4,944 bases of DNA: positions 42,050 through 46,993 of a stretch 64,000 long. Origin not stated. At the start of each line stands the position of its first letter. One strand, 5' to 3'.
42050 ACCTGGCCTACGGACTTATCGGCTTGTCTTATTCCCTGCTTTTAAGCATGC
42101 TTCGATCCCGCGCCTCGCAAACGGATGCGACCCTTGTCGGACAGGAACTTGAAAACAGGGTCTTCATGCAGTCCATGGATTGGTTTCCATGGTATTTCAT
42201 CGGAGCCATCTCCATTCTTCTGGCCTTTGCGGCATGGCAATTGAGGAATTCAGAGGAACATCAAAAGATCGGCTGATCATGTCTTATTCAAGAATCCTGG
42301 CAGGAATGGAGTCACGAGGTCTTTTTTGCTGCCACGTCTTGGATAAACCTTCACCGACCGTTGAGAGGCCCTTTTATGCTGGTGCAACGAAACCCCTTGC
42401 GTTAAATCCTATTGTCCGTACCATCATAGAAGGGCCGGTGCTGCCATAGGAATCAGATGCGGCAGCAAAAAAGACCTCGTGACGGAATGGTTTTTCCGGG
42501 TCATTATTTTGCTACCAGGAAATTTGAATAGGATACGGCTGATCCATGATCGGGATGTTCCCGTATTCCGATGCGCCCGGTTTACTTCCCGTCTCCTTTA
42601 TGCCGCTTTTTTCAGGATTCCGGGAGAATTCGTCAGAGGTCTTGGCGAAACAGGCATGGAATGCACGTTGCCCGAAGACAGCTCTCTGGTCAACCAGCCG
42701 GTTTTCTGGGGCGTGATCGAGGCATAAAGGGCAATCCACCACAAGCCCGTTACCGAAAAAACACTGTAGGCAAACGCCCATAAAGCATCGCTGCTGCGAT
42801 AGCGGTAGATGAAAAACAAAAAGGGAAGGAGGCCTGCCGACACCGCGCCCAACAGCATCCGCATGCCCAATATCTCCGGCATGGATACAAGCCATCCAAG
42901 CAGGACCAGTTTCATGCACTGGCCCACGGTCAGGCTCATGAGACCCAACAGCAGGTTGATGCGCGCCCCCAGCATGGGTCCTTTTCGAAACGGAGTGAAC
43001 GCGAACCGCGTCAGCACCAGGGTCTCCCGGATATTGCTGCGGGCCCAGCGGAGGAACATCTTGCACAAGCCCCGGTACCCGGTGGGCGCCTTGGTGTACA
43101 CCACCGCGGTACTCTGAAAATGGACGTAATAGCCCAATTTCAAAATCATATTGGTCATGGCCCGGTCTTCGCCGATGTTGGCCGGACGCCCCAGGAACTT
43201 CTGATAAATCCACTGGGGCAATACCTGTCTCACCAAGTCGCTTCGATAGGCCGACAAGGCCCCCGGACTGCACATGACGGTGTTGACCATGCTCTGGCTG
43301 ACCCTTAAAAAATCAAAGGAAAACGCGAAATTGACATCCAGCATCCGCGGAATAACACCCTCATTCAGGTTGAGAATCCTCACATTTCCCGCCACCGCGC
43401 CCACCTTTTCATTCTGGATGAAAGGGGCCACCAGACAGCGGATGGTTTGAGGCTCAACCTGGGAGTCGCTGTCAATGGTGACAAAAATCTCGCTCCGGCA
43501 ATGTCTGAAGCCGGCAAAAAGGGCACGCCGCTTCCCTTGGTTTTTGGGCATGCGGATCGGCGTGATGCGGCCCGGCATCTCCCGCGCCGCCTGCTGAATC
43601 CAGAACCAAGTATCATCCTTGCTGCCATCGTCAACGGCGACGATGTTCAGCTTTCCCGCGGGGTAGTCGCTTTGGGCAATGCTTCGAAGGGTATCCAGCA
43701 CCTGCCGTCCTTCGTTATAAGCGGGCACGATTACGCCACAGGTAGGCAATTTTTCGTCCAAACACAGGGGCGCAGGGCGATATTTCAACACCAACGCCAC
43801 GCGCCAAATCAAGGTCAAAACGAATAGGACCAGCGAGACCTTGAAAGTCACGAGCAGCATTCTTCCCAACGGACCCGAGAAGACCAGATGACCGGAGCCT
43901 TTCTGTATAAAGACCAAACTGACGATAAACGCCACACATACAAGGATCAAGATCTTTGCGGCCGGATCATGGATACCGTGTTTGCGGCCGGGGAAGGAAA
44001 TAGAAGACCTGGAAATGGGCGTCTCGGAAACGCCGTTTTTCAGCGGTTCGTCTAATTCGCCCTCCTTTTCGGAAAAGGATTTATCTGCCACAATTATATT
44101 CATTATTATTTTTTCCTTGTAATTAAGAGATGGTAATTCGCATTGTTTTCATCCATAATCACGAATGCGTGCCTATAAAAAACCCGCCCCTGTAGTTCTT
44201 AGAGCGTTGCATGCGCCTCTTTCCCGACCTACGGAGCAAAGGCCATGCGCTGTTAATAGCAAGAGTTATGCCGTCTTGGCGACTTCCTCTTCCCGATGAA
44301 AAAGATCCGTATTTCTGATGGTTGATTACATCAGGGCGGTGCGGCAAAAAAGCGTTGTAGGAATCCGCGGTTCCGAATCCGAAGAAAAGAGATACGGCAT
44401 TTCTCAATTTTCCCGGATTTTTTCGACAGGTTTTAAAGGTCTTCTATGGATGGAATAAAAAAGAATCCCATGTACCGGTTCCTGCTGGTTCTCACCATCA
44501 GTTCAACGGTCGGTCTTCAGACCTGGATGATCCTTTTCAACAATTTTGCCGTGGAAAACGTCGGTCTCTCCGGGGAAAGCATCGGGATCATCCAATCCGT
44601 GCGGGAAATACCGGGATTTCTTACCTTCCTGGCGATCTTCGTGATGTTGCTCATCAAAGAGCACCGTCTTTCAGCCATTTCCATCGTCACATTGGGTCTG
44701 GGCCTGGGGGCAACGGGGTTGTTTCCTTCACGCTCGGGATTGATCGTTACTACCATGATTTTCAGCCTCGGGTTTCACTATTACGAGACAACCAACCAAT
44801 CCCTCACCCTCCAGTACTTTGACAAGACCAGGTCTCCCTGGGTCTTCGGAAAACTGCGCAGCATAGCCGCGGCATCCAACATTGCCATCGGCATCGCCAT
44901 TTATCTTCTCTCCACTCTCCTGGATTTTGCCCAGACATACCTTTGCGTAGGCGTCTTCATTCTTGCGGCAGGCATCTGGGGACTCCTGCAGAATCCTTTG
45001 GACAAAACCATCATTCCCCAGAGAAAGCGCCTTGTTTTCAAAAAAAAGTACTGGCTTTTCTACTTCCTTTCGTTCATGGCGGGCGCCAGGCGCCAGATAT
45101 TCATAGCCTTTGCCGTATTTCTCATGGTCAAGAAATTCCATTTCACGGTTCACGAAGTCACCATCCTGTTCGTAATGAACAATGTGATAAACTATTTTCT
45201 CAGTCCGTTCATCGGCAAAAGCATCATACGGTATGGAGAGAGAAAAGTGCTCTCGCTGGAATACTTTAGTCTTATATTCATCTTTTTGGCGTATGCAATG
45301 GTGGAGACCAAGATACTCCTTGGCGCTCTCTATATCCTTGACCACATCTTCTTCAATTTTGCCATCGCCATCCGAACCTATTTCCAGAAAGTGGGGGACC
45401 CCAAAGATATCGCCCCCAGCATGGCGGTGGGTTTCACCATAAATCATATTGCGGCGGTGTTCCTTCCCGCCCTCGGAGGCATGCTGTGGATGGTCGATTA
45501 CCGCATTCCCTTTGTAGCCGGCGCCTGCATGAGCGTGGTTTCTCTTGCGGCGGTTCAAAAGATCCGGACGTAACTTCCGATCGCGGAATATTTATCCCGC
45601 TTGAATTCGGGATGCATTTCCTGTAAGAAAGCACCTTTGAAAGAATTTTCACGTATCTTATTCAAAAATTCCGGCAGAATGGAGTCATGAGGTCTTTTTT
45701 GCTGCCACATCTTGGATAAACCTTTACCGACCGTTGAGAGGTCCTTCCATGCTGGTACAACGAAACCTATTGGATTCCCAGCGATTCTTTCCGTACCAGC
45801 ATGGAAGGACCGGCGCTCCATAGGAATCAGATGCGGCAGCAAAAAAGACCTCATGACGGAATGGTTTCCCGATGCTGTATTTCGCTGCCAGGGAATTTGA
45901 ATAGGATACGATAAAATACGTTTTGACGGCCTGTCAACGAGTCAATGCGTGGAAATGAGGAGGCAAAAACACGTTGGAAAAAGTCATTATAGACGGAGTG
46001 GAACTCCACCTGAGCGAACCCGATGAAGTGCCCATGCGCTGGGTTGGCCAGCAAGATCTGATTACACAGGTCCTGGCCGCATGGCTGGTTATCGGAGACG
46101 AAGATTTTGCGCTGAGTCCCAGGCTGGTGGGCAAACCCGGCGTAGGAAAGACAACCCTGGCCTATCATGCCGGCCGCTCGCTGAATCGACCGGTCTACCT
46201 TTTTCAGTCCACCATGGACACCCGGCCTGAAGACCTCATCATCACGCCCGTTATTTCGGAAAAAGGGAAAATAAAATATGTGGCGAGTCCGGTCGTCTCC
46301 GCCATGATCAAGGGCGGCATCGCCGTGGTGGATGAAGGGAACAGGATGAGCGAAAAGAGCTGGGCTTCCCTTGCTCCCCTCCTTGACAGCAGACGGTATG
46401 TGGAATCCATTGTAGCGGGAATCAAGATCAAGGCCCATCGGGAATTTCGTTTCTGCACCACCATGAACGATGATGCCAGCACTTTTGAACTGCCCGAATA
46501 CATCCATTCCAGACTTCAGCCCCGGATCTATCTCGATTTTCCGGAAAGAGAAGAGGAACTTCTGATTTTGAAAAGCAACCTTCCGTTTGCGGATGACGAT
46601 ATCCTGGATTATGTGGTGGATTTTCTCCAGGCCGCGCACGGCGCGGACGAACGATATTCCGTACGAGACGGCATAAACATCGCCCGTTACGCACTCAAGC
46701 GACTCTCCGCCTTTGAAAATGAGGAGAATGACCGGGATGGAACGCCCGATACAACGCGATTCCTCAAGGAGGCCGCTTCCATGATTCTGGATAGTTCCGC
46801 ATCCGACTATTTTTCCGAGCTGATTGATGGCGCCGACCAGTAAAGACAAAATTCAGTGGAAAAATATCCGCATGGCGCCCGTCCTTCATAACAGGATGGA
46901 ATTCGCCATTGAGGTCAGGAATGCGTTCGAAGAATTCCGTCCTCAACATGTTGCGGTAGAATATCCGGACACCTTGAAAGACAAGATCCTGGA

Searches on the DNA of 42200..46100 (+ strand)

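Call 8: search_rna_families(source=window, start=42200, end=46100, threshold=evalue, max_evalue=10, show_alignments=2)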
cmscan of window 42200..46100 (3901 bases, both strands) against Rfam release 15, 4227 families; matches with E-value up to 10: 2.
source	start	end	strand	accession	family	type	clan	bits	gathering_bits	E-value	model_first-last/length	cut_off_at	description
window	45730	45814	-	RF03491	mir-3146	Gene; miRNA;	-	23.4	96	0.35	1-79/79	no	mir-3146 microRNA precursor family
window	45304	45416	+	RF01974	H19_3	Gene; lncRNA;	-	17.1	46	5.6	1-116/116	no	H19 conserved region 3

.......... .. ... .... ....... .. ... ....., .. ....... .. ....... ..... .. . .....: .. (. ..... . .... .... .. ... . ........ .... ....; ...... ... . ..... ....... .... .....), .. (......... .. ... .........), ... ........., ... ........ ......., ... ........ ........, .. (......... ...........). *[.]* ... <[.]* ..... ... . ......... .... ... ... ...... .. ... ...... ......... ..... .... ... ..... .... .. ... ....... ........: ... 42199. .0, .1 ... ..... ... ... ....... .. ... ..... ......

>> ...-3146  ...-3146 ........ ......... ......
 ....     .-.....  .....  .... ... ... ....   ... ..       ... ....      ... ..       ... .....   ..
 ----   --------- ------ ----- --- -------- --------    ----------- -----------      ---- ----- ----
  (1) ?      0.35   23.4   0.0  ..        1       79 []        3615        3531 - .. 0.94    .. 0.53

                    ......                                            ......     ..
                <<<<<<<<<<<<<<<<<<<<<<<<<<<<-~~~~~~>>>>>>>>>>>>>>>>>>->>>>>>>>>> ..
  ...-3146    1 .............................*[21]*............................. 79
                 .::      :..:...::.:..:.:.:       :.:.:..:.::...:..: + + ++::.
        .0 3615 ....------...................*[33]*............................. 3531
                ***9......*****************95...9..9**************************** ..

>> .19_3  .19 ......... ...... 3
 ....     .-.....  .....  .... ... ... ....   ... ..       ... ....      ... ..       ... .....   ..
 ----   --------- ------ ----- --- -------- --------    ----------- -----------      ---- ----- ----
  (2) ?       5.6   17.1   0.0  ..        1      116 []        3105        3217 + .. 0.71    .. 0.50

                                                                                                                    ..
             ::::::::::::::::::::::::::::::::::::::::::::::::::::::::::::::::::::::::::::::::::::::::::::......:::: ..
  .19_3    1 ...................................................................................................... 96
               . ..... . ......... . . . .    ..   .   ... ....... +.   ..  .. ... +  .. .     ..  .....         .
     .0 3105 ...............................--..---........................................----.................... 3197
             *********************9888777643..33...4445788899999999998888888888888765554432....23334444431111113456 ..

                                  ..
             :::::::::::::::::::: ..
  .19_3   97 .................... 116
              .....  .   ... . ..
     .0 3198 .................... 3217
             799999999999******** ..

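Call 68: search_dna_similar(query=window:42279-42536:+, collection=plasmids, mode=distant, max_evalue=0.01, max_rows=10)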
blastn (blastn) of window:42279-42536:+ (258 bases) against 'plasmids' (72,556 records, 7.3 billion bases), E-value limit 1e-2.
No match.

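Call 69: search_dna_similar(query=window:42279-42536:+, collection=phages, mode=distant, max_evalue=0.01, max_rows=10)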
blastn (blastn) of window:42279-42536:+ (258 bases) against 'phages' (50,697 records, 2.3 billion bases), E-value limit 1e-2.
No match.

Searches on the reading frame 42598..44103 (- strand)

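Call 40: search_protein_families(library=pfam, proteins=[window:42598-44103:-], max_evalue=0.001)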
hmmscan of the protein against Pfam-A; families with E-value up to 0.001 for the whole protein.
window:42598-44103:- (501 aa): 5 families
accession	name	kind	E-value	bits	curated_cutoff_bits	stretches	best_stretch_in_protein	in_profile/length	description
PF13641.12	Glyco_tranf_2_3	-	1.9e-29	103.8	27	1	120-355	1-229/230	Glycosyltransferase like family 2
PF00535.33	Glycos_transf_2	-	4.5e-28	98.7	23.3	1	124-290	2-163/168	Glycosyl transferase family 2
PF13632.12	Glyco_trans_2_3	-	5.8e-11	43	27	1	206-405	1-177/198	Glycosyl transferase family group 2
PF03142.21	Chitin_synth_2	-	3e-10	39.8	27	1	198-360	196-377/527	Chitin synthase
PF13506.12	Glyco_transf_21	-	1.7e-07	31.3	21.7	1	191-355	18-174/174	Glycosyl transferase family 21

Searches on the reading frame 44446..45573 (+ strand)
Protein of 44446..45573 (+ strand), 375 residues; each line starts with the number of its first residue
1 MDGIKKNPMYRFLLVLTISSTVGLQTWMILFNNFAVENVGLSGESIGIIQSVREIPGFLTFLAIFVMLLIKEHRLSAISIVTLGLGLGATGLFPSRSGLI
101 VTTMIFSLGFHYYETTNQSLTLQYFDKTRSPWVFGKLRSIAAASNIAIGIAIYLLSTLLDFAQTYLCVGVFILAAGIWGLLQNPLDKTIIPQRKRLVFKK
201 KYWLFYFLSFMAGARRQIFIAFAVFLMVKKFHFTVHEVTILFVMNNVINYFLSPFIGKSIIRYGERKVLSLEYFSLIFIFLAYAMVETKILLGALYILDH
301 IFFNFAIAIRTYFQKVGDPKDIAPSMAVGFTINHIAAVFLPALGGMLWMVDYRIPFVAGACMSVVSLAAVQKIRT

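Call 39: find_encoding_contigs(protein=window:44446-45573:+, flank=10000, max_places=6)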
Protein window:44446-45573:+ (375 aa): no gene with exactly this product is on record in the collection.

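Call 40: search_protein_families(library=pfam, proteins=[window:44446-45573:+], max_evalue=0.001)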
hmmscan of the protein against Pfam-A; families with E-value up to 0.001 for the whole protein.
window:44446-45573:+ (375 aa): 1 family
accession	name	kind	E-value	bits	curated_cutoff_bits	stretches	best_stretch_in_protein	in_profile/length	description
PF07690.21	MFS_1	-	4.4e-16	59.2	33.4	2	17-285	5-287/347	Major Facilitator Superfamily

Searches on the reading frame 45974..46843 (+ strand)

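Call 40: search_protein_families(library=pfam, proteins=[window:45974-46843:+], max_evalue=0.001)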
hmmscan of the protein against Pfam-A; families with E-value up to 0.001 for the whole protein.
window:45974-46843:+ (289 aa): 2 families
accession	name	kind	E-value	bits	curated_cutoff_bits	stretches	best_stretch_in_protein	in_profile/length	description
PF07728.20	AAA_5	-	1e-17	64.8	22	1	51-180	4-138/139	AAA domain (dynein-related subfamily)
PF07726.17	AAA_3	-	4.6e-07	30.2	27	1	52-177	5-125/131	ATPase family associated with various cellular activities (AAA)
